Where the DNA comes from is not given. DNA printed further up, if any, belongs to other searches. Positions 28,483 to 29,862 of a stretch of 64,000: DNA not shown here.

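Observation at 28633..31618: Translationally coupled minus-strand trio: CN-hydrolase, PLP decarboxylase (alanine-racemase fold), ATP-grasp ligase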

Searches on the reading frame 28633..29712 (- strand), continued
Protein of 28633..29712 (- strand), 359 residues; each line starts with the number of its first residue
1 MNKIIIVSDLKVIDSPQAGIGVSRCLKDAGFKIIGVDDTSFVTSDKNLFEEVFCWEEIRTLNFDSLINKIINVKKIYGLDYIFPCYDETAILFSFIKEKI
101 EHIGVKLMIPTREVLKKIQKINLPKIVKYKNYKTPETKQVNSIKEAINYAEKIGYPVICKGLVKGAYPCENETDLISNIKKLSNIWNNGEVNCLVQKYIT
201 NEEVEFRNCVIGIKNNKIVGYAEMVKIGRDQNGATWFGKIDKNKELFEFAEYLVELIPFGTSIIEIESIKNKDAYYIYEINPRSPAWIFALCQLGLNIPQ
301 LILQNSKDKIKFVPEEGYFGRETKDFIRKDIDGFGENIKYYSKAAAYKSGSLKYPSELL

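Call 88: find_encoding_contigs(protein=P0279, flank=6000, max_places=2)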
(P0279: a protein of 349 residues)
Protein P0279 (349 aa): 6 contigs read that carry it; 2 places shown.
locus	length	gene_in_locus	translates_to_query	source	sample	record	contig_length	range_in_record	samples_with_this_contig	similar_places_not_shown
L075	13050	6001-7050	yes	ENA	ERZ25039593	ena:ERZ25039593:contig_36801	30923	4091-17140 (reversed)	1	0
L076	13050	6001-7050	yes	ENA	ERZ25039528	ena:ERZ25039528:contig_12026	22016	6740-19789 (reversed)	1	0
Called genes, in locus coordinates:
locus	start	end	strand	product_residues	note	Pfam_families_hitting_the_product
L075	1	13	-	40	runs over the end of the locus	-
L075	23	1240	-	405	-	PF00589:Phage_integrase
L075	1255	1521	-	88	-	-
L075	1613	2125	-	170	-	PF06250:YhcG_C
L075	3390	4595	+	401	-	-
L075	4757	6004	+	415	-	PF02784:Orn_Arg_deC_N, PF00278:Orn_DAP_Arg_deC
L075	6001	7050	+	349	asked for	PF15632:ATPgrasp_Ter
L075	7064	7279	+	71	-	-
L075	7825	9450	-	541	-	PF13007:LZ_Tnp_IS66, PF13005:zf-IS66, PF03050:DDE_Tnp_IS66, PF13817:DDE_Tnp_IS66_C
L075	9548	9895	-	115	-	PF05717:TnpB_IS66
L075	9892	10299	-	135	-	PF01527:HTH_Tnp_1, PF13384:HTH_23 (weak)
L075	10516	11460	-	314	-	PF04796:RepA_C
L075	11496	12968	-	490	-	PF00078:RVT_1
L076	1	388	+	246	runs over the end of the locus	PF01695:IstB_IS21, PF13191:AAA_16 (weak), PF20720:nSTAND3 (faint)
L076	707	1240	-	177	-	-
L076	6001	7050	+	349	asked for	PF15632:ATPgrasp_Ter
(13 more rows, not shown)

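Call 92: find_encoding_contigs(protein=P0288, flank=5000, max_places=2)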
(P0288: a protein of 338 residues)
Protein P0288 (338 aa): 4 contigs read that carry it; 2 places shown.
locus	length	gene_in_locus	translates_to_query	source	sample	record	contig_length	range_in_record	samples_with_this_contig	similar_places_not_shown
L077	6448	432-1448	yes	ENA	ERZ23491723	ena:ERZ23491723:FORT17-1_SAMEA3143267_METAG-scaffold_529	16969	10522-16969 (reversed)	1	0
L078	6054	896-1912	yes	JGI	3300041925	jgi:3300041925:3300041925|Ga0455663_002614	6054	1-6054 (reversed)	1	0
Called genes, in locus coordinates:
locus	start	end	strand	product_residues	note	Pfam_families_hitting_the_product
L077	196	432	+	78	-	PF05402:PqqD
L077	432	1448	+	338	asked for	PF15632:ATPgrasp_Ter (weak)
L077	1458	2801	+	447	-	PF00278:Orn_DAP_Arg_deC, PF02784:Orn_Arg_deC_N, PF01168:Ala_racemase_N (weak)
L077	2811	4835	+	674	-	PF03253:UT, PF01551:Peptidase_M23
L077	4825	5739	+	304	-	-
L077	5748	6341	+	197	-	PF13428:TPR_14 (faint), PF14559:TPR_19 (faint)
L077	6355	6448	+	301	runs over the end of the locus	PF01745:IPT (weak), PF01715:IPPT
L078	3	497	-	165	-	?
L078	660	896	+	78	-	PF05402:PqqD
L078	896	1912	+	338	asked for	PF15632:ATPgrasp_Ter (weak)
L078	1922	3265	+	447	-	PF00278:Orn_DAP_Arg_deC, PF02784:Orn_Arg_deC_N, PF01168:Ala_racemase_N (weak)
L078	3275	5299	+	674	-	PF03253:UT, PF01551:Peptidase_M23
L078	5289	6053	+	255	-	?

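Call 93: find_encoding_contigs(protein=P0291, flank=5000, max_places=2)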
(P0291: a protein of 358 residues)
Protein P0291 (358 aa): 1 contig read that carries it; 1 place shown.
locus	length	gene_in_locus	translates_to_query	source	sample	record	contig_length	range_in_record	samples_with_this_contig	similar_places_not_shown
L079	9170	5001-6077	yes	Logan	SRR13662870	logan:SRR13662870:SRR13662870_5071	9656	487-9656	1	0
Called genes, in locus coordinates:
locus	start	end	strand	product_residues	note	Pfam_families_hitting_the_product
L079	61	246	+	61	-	PF01288:HPPK (weak)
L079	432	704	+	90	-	PF05402:PqqD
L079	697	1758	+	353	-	PF02655:ATP-grasp_3, PF15632:ATPgrasp_Ter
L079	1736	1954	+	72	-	-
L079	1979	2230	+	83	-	PF18929:DUF5678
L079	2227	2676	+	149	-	PF13650:Asp_protease_2 (weak)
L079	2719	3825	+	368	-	PF00211:Guanylate_cyc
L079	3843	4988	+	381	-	PF13576:Pentapeptide_3 (faint), PF23894:LD_SV2 (faint), PF13599:Pentapeptide_4, PF00805:Pentapeptide (weak), PF13599:Pentapeptide_4 (weak), PF00805:Pentapeptide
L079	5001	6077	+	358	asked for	PF21360:PylC-like_N, PF02655:ATP-grasp_3, PF15632:ATPgrasp_Ter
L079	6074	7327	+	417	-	PF00278:Orn_DAP_Arg_deC, PF01168:Ala_racemase_N (weak), PF02784:Orn_Arg_deC_N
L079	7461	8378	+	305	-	PF02548:Pantoate_transf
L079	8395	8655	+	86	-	PF02604:PhdYeFM_antitox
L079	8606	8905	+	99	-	PF05016:ParE_toxin (weak)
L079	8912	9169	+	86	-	?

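Call 100: find_encoding_contigs(protein=P0295, flank=6000, max_places=3)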
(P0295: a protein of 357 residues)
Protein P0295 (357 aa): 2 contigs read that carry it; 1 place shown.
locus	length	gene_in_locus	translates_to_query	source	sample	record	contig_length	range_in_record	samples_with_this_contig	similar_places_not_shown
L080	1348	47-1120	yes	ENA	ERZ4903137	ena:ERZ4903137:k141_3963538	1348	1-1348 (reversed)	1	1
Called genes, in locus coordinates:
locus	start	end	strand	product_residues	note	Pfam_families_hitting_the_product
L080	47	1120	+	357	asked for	PF02655:ATP-grasp_3, PF15632:ATPgrasp_Ter (weak)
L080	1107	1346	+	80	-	?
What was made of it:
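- Tried and rejected: L080: the contig was too short to be informative (call 100).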
